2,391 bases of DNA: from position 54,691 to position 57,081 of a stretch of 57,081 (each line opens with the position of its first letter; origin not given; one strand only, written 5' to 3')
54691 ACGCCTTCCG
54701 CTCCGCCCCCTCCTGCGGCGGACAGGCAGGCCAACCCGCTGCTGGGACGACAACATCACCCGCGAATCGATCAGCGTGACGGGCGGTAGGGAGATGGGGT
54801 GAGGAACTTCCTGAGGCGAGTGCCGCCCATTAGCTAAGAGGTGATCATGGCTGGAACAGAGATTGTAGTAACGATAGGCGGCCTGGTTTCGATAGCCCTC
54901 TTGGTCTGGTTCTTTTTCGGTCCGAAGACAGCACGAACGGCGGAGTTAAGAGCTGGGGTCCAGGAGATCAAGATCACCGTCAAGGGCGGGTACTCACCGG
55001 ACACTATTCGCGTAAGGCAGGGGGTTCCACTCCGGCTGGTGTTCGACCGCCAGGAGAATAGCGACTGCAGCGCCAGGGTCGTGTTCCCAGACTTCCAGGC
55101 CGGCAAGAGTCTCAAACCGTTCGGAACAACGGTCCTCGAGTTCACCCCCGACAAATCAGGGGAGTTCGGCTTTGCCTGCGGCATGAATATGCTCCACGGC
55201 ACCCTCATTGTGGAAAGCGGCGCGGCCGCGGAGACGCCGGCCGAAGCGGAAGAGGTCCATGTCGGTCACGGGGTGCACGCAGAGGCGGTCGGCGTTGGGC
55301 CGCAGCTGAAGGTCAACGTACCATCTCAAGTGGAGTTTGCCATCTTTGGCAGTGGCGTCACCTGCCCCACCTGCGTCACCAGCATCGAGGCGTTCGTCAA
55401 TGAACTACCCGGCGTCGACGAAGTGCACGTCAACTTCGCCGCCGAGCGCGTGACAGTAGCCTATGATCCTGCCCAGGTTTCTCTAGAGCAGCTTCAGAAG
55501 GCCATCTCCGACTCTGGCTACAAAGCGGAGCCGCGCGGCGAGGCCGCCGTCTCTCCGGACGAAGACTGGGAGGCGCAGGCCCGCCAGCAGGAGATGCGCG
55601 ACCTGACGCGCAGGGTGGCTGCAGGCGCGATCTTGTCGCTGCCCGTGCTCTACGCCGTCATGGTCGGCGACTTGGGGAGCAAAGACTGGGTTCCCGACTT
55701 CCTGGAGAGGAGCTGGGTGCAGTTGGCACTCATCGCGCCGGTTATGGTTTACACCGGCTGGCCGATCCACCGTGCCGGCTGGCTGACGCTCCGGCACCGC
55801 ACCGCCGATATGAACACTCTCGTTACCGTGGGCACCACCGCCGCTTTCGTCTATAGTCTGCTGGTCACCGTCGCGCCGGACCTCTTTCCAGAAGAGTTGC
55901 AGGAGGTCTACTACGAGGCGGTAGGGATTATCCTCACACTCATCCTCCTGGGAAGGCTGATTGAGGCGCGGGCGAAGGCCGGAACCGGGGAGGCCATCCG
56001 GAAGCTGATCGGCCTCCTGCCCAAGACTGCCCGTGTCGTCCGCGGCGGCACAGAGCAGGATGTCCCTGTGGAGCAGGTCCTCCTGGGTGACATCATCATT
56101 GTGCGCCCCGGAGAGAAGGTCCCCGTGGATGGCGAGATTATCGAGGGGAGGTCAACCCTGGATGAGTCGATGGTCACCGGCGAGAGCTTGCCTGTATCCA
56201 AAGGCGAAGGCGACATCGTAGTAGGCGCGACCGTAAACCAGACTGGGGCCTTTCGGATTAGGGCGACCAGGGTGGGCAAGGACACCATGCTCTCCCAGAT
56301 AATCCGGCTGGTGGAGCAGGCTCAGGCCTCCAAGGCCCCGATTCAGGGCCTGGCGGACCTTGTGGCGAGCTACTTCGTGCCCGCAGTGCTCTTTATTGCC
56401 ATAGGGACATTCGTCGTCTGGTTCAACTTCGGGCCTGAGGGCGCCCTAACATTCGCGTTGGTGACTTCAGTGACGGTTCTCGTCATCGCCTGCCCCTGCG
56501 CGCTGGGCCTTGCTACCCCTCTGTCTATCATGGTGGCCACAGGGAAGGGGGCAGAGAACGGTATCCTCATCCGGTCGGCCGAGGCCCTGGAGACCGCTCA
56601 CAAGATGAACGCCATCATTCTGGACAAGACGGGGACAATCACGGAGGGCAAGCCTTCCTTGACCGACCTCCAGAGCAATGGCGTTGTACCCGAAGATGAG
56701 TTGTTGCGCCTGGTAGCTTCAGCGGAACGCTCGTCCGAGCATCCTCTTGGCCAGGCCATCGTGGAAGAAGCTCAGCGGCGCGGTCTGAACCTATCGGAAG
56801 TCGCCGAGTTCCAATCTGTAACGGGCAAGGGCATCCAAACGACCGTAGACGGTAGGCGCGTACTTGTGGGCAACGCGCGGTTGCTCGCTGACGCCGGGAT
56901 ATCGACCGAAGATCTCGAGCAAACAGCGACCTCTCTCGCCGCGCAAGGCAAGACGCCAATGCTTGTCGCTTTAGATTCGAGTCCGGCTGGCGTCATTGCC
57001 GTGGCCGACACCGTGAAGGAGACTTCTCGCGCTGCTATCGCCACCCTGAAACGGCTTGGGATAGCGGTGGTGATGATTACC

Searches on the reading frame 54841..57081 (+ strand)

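Call 79: search_protein_families(library=pfam, proteins=[window:54841-57081:+], max_evalue=0.001)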
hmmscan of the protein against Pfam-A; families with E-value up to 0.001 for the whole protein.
window:54841-57081:+ (747 aa): 4 families
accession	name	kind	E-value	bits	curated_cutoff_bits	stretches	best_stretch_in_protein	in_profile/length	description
PF00122.25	E1-E2_ATPase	-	4.6e-60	202.7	28.1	1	392-572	2-180/181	E1-E2 ATPase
PF13473.12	Cupredoxin_1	-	1.1e-19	70.8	27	1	18-124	3-104/104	Cupredoxin-like domain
PF00702.32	Hydrolase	-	9.4e-18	65.7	26.4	1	589-747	1-121/191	haloacid dehalogenase-like hydrolase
PF00403.32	HMA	-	4.3e-15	56.3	24.8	1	171-228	5-62/62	Heavy-metal-associated domain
